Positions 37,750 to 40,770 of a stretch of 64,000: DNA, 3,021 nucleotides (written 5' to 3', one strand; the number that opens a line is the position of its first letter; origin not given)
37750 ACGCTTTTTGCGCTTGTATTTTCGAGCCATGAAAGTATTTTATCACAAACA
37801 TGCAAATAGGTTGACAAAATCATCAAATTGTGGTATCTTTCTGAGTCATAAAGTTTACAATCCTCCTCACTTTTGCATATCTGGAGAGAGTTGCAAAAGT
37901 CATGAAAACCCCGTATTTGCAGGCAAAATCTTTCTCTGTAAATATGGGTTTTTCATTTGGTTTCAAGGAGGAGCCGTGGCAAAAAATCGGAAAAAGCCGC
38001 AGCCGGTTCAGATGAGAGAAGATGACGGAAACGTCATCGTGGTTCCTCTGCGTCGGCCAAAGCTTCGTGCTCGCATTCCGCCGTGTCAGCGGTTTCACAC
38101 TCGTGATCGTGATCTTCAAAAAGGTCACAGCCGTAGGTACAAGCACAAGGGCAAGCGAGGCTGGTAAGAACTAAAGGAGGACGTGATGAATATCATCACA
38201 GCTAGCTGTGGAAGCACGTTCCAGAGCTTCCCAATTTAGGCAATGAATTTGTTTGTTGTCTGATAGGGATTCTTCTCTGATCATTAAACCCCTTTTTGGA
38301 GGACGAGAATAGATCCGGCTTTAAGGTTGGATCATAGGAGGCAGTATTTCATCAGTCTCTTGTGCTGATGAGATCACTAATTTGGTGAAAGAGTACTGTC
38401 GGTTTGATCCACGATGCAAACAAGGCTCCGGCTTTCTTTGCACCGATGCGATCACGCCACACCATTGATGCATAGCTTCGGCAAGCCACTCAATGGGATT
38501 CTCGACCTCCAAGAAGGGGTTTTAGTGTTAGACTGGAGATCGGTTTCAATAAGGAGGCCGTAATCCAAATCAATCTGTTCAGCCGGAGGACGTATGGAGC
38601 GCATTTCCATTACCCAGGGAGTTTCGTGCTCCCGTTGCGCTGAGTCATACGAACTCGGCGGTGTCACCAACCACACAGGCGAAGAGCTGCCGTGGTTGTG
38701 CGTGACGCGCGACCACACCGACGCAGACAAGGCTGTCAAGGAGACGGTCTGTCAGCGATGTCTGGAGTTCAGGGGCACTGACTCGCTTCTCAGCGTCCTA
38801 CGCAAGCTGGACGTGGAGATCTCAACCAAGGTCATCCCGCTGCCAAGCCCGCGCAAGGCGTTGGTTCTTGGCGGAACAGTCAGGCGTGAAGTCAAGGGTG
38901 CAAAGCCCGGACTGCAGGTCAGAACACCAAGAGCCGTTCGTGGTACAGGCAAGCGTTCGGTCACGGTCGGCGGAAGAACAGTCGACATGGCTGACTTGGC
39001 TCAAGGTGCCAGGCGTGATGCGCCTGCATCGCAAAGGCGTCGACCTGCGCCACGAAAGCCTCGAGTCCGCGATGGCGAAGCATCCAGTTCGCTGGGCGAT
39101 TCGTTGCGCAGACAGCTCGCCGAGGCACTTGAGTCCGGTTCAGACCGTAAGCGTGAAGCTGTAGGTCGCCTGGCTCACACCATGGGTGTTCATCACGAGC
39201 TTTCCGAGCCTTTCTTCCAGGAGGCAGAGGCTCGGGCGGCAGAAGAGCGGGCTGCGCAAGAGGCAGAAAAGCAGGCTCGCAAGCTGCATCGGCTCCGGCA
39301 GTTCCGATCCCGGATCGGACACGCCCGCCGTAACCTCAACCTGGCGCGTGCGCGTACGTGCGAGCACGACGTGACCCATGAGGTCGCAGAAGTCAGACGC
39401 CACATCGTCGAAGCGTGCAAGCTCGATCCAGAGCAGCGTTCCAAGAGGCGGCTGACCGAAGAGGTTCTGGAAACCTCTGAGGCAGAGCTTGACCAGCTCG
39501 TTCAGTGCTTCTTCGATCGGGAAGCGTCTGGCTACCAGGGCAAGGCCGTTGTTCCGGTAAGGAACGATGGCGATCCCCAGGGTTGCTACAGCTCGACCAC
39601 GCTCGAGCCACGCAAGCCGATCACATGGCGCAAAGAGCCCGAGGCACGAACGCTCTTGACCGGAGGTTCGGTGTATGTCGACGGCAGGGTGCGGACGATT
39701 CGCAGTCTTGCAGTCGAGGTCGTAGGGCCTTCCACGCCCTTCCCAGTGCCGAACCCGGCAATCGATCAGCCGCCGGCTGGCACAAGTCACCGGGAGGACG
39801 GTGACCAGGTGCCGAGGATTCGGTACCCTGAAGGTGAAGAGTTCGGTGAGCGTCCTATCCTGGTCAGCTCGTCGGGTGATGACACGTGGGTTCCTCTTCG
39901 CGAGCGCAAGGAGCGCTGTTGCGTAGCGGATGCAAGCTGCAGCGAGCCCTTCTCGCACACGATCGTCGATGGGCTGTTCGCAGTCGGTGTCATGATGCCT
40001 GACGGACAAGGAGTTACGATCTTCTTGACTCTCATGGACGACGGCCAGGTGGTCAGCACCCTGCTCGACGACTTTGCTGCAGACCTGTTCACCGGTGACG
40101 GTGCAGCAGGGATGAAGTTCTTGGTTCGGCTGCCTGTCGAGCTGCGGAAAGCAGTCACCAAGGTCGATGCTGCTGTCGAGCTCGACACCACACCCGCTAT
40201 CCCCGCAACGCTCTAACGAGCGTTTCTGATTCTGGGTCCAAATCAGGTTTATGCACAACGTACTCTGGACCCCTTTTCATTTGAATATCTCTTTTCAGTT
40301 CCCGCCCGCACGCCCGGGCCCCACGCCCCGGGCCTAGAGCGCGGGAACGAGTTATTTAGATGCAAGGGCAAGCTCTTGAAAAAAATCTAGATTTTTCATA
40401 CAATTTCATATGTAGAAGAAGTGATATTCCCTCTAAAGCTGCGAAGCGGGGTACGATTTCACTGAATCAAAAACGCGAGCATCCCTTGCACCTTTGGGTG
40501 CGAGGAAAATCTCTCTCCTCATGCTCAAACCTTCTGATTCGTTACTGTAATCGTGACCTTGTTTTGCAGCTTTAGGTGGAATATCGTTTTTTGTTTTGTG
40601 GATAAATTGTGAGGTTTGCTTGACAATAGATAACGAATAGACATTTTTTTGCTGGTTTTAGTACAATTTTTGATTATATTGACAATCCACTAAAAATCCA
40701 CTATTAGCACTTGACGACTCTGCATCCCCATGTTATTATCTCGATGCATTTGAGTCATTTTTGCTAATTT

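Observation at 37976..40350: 2.4-kb high-GC island encoding a Zn-ribbon hypothetical protein, bounded by the GC-rich hairpin repeat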

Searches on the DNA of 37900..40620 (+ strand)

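Call 16: search_dna_similar(query=window:37900-40400:+, collection=phages, mode=distant)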
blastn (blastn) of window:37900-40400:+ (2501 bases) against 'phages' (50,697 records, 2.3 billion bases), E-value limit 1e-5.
No match.

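Call 53: search_rna_families(source=L093, start=1, end=8700, threshold=evalue, max_evalue=0.1)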
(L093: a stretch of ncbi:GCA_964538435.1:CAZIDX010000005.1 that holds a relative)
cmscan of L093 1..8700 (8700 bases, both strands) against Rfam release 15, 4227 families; matches with E-value up to 0.1: 0.
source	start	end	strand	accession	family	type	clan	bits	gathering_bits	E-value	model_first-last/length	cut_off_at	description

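Call 101: build_rna_model(alignment_id=A8, structure=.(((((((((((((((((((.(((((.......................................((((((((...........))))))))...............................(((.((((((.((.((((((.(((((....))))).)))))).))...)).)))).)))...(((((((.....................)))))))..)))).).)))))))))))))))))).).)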
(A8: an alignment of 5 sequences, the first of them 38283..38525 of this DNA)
Model R1 built from alignment A8 (5 sequences, 250 columns); structure: as given.
model positions 224; base pairs 61; branch points 2; effective number of sequences 2.55; information 0.59 bits per position. Calibrated on 0.2 Mb of random sequence (short: E-values are rough).
structure used (alignment columns):
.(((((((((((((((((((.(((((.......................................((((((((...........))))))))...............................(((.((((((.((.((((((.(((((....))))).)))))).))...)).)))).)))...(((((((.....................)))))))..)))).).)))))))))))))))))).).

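Call 102: search_with_rna_model(model_id=R1, sources=[window, L007, L008, L009, L010, L011, L012, L013, L087, L088, L089, L090, L091, L092, L093, L094, L096], max_evalue=1)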
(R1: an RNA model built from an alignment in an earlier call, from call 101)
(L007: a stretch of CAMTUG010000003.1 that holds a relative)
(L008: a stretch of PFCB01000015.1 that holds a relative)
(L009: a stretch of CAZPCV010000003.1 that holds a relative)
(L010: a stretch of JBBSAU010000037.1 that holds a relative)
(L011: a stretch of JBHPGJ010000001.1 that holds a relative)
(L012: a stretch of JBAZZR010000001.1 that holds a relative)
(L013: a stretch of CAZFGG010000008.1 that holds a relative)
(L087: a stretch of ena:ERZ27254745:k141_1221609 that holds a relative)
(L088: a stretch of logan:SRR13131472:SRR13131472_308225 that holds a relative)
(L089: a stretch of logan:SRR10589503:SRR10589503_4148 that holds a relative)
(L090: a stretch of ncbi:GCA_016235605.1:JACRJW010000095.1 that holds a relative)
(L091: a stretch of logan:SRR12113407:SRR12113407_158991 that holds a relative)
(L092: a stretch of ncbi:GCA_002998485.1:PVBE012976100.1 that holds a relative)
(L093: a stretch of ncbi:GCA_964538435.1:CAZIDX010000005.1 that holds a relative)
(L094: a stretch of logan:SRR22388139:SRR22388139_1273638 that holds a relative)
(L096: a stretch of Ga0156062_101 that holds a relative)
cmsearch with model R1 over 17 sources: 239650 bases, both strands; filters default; matches with E-value up to 1: 18.
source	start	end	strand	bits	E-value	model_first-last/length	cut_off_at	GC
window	38283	38525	+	196.2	1.7e-61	1-224/224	no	0.47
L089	927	1145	+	195.4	3.2e-61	1-224/224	no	0.34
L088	1947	2163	+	193.6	1.2e-60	1-224/224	no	0.49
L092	8805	9033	+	176.3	4.6e-55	1-224/224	no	0.48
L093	5294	5515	+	170.5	3.3e-53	1-224/224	no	0.53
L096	6617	6824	-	101.4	6.5e-31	1-224/224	no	0.44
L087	1381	1607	+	101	8.6e-31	1-224/224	no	0.41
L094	30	214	+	47.6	1.4e-13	1-224/224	no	0.55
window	38283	38525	-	41.8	9.9e-12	1-224/224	no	0.47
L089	927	1145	-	40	3.8e-11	1-224/224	no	0.34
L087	1381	1607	-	36.4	5.6e-10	1-224/224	no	0.41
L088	1947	2163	-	36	7.8e-10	1-224/224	no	0.49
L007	7457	7492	-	28.6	1.8e-07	112-147/224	no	0.53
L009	994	1024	+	14.8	0.0053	1-224/224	no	0.35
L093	5294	5515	-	12.7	0.026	1-224/224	no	0.53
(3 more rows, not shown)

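Call 103: search_with_rna_model(model_id=R1, sources=[window, L087, L088, L089, L092, L093, L094, L096], max_evalue=1e-12, make_alignment=true)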
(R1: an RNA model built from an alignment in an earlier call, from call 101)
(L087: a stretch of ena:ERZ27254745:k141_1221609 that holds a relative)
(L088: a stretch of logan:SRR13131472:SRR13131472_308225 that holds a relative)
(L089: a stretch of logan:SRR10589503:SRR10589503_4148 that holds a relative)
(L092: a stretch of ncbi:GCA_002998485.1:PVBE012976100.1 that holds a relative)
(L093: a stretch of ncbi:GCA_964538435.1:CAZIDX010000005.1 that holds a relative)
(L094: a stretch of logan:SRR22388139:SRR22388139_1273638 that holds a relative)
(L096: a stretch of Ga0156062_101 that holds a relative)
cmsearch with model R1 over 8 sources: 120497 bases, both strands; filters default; matches with E-value up to 1e-12: 8.
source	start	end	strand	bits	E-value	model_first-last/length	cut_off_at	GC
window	38283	38525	+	196.2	8.8e-62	1-224/224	no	0.47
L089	927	1145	+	195.4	1.6e-61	1-224/224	no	0.34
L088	1947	2163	+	193.6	6.1e-61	1-224/224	no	0.49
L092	8805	9033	+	176.3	2.3e-55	1-224/224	no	0.48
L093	5294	5515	+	170.5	1.7e-53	1-224/224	no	0.53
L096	6617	6824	-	101.4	3.2e-31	1-224/224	no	0.44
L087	1381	1607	+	101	4.3e-31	1-224/224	no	0.41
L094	30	214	+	47.6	7e-14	1-224/224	no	0.55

Alignment A9: 8 matches aligned to the model, 267 columns, each read 5' to 3' on its own strand. Consensus structure (alignment columns), stored with it:
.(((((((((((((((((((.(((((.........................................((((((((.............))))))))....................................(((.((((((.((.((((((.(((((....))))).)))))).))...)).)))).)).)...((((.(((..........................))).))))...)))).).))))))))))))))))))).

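Call 110: search_rna_families(source=window, start=38270, end=38540, threshold=evalue, max_evalue=10)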
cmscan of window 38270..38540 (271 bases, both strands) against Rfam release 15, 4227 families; matches with E-value up to 10: 2.
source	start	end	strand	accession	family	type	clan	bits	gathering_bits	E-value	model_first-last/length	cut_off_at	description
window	38360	38423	+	RF01428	snoR128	Gene; snRNA; snoRNA; CD-box;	-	19.4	40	2.3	1-91/91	no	small nucleolar RNA snoR128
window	38361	38385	+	RF00277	SNORD49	Gene; snRNA; snoRNA; CD-box;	CL00062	11.3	37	2.5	1-71/71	no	Small nucleolar RNA SNORD49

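Call 111: search_rna_families(source=window, start=40390, end=40620, threshold=evalue, max_evalue=10)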
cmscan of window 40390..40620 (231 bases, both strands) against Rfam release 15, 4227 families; matches with E-value up to 10: 7.
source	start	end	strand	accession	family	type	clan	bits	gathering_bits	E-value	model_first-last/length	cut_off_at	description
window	40419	40512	-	RF02309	TtnuHACA1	Gene; snRNA; snoRNA; HACA-box;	-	16.2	100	2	1-113/113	no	Tetrahymena snoRNA TtnuHACA1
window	40410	40605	-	RF01496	Afu_182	Gene; sRNA;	-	15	65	1.1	1-195/195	no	A. fumigatus sRNA Afu_182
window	40419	40589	+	RF03503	mir-547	Gene; miRNA;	-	15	90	1.6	1-78/78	no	mir-547 microRNA precursor family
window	40481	40503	+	RF02240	Xoo1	Gene; sRNA;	-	13.6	70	5.4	73-95/95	no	Xanthomonadaceae sRNA Xoo1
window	40453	40533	-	RF02924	skipping-rope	Gene; sRNA;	-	11.1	36.7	9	1-80/80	no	skipping-rope RNA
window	40390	40509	+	RF01389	isrF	Gene; sRNA;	-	9.9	40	0.68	99-292/292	5'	isrF Hfq binding RNA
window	40562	40600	-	RF02248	Six3os1_3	Gene; lncRNA;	-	8.8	40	5.5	48-75/75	no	Six3os1 conserved region 3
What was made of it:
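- Closest known: 6S RNA. Different: No hit to any Rfam 6S model, even at E <= 10 (call 111).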

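Call 124: search_with_rna_model(model_id=R1, sources=[L098, L099, L100, L101, L090, L091], max_evalue=1)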
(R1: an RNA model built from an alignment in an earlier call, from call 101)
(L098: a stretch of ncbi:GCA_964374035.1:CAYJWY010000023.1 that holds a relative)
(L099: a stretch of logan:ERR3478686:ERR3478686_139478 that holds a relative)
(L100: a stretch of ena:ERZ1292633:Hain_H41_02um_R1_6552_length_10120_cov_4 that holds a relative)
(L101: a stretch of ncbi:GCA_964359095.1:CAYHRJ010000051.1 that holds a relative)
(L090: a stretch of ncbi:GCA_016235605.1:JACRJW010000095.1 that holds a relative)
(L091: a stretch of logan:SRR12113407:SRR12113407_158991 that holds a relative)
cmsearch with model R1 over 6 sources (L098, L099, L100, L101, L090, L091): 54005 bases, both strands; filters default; matches with E-value up to 1: 4.
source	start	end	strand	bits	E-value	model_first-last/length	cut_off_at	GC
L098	4231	4434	+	84.3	4.7e-26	1-224/224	no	0.48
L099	1597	1800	+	84.3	4.7e-26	1-224/224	no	0.48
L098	4231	4434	-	23.5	1.8e-06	1-224/224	no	0.48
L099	1597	1800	-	23.5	1.8e-06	1-224/224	no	0.48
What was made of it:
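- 38283..38525 (+): RNA-1: a conserved structured RNA of about 240 nt. It has a 24-bp closing helix P1 (core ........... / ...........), a hairpin P2 with loop UCUUGUG, a long central hairpin capped by a four-base loop (UCCG here; UUCG, CAUG or GAAA in other loci), a helix P5 and a conserved CACU. In 6 of the 8 sequences of alignment A9 it ends in a U-run. Covariance model R1 finds members outside its seed: L096 and L087 (101 bits each), L094 (48 bits) and L098 (84 bits) (calls 102, 124).
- On Cis-regulatory leader RNA / riboswitch-like element: The model finds members outside its seed (calls 102, 124).
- Members found outside the model's seed (calls 102, 124). One subgroup has the protein without the RNA (call 124).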

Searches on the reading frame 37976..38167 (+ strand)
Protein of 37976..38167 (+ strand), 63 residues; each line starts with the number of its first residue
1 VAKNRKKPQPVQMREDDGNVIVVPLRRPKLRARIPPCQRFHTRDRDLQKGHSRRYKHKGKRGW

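Call 10: search_protein_families(library=pfam, proteins=[window:37976-38167:+], max_evalue=0.1)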
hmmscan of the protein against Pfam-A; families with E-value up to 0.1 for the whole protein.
window:37976-38167:+ (63 aa): 0 families

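Call 11: search_protein_families(library=phrogs, proteins=[window:37976-38167:+], max_evalue=0.1)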
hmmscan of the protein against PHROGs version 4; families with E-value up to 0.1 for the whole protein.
window:37976-38167:+ (63 aa): 0 families

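Call 73: search_protein_families(library=padloc, proteins=[window:37976-38167:+], max_evalue=0.1)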
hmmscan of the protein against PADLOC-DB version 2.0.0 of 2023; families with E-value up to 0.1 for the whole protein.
window:37976-38167:+ (63 aa): 0 families
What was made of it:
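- On Retron: No PADLOC hit (call 73).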

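Call 74: search_protein_families(library=ncbifam, proteins=[window:37976-38167:+], max_evalue=0.1)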
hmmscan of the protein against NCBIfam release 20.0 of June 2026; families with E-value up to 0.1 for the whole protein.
window:37976-38167:+ (63 aa): 0 families

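Call 84: find_homologous_proteins(query=A2, max_evalue=0.01)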
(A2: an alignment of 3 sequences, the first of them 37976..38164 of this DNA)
Query A2 (3 sequences) (63 aa, profile of the alignment): 5 proteins with E <= 0.01 among 20 candidates.
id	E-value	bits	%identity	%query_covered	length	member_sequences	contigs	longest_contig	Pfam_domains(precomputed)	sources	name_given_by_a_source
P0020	1.5e-28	117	48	46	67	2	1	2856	-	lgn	-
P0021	6.8e-28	114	98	100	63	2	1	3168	-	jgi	-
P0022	2.1e-16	78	37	95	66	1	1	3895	-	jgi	jgi:hypothetical protein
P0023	2.0e-15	75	50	95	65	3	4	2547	-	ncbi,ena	-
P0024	6.9e-7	47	47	92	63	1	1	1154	-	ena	-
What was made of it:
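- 37976..38167 (+): ORF63: a small, very basic protein (pI 11.7) with the conserved C-terminal motif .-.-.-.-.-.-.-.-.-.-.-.3-G-x2-R-x2-K-H-K. The database holds only 5 clusters (call 84).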

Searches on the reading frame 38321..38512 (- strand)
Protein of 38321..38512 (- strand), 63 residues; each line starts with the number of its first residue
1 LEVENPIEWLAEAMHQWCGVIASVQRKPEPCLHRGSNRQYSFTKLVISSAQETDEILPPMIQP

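Call 10: search_protein_families(library=pfam, proteins=[window:38321-38512:-], max_evalue=0.1)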
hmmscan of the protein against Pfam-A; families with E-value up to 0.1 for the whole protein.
window:38321-38512:- (63 aa): 1 family
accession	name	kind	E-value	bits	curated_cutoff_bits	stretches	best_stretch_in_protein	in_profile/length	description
PF19018.5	Vanin_C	-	0.0036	17.6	23.4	1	11-58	64-112/165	Vanin C-terminal domain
